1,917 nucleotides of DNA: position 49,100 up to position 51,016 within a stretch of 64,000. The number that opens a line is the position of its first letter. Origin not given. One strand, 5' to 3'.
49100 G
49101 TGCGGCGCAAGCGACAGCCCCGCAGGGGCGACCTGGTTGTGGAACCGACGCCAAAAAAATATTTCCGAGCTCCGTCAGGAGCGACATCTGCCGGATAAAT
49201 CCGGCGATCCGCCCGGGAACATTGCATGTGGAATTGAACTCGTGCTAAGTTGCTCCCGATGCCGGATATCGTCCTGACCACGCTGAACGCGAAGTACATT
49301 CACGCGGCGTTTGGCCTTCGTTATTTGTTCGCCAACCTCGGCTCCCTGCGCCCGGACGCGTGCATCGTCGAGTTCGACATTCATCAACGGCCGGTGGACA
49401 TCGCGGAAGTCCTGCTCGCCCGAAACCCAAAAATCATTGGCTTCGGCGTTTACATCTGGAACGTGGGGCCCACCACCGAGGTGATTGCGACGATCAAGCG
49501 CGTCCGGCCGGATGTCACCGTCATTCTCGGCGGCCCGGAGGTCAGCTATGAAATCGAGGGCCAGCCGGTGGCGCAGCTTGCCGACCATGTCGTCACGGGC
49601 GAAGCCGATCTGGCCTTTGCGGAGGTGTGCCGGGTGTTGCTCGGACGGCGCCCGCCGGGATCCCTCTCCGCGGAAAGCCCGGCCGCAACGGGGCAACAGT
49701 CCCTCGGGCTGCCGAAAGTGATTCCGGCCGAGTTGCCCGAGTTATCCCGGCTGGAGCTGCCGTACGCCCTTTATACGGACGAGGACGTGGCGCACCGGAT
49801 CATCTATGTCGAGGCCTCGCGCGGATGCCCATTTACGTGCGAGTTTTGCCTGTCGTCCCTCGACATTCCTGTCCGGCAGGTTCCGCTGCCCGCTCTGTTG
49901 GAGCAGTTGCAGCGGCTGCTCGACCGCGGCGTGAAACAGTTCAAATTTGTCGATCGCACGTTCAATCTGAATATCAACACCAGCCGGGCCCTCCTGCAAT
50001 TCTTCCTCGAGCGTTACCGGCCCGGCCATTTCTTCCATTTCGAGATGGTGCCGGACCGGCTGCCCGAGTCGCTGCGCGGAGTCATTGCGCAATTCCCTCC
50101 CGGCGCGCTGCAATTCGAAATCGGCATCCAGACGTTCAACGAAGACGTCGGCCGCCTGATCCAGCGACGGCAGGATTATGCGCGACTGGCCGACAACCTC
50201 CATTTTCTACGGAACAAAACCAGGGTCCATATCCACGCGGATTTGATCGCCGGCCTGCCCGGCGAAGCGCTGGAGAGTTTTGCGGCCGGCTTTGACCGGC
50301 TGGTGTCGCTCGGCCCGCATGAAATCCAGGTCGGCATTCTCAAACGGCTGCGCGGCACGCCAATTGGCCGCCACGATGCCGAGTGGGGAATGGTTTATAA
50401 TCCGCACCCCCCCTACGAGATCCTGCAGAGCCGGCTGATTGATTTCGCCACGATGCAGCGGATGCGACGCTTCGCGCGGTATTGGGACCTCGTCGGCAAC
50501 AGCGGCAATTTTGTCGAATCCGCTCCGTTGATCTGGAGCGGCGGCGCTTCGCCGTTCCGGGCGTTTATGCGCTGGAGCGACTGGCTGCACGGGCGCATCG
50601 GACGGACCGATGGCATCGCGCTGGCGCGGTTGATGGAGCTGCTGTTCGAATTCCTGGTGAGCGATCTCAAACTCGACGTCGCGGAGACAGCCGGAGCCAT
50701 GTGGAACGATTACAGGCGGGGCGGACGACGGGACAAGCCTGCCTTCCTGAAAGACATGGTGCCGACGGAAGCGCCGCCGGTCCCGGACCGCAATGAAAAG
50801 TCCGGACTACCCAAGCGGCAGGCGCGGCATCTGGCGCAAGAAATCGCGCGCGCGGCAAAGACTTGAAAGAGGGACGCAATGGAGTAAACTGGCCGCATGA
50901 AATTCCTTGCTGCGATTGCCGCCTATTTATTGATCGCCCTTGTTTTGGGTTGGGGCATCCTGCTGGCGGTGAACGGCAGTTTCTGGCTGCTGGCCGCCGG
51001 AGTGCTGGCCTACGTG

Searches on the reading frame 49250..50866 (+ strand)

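Call 24: search_protein_families(library=pfam, proteins=[window:49250-50866:+], max_evalue=0.001)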
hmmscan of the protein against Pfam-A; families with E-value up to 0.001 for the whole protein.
window:49250-50866:+ (538 aa): 3 families
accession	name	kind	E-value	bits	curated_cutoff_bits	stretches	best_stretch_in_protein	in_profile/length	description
PF04055.27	Radical_SAM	-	6.5e-14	52.9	29.5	1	188-345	2-160/166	Radical SAM superfamily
PF02310.24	B12-binding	-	1.1e-12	48.3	32.1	1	11-126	5-120/121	B12 binding domain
PF13311.11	DUF4080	-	3.9e-12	47.2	22.9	1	378-500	2-125/188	Protein of unknown function (DUF4080)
